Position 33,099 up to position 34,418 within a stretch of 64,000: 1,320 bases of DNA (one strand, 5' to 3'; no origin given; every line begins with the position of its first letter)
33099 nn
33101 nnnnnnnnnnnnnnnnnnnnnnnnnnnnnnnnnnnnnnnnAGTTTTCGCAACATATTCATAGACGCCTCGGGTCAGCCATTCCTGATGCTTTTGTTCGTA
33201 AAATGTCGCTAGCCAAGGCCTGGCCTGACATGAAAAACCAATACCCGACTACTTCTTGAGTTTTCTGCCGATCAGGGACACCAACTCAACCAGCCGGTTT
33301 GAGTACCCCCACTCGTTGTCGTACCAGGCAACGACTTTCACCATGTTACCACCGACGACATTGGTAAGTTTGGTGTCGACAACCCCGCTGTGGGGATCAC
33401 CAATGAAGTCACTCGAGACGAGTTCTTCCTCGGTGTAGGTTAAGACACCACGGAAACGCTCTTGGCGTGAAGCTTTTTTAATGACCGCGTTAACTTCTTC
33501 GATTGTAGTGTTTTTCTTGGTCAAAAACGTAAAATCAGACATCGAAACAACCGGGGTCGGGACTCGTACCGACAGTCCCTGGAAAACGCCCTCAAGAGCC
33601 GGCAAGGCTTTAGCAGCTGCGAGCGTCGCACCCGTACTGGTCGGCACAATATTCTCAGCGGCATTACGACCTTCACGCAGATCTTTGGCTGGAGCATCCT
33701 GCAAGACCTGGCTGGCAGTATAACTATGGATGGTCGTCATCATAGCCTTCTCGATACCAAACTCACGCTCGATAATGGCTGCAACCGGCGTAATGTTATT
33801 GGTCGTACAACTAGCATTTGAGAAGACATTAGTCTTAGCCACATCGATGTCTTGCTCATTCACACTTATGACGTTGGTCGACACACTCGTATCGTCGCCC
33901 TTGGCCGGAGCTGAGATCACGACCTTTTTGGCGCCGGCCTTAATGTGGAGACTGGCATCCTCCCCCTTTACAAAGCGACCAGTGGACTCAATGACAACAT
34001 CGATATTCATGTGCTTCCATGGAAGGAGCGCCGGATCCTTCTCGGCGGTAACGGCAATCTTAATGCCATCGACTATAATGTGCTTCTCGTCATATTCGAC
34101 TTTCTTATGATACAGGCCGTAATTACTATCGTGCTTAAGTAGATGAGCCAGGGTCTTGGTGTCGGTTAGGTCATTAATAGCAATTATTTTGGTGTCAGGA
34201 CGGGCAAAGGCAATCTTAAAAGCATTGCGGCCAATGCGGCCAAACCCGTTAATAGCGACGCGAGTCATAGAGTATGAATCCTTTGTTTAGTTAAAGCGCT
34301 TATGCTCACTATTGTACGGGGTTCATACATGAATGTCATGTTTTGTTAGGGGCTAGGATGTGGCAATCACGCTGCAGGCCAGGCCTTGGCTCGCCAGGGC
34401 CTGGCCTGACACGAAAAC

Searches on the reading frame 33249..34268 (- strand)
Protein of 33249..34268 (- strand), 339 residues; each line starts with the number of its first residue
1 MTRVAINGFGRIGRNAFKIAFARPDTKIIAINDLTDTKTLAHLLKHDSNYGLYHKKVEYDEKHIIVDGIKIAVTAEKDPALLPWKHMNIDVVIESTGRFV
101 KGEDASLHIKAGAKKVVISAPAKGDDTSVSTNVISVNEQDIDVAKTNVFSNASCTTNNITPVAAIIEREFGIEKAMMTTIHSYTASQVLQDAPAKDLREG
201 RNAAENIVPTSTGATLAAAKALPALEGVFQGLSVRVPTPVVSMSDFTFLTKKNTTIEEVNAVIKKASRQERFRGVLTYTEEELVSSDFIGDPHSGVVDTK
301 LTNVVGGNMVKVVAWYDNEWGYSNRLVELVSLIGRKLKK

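Call 48: search_protein_families(library=pfam, proteins=[window:33249-34268:-], max_evalue=0.0001)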
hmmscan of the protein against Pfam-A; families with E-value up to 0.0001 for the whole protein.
window:33249-34268:- (339 aa): 2 families
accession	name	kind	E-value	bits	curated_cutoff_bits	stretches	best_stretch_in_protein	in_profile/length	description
PF02800.25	Gp_dh_C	-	5.1e-57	192.3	24.4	1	159-316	1-158/158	Glyceraldehyde 3-phosphate dehydrogenase, C-terminal domain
PF00044.30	Gp_dh_N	-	8.7e-37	125.9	31.7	1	3-100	2-99/101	Glyceraldehyde 3-phosphate dehydrogenase, NAD binding domain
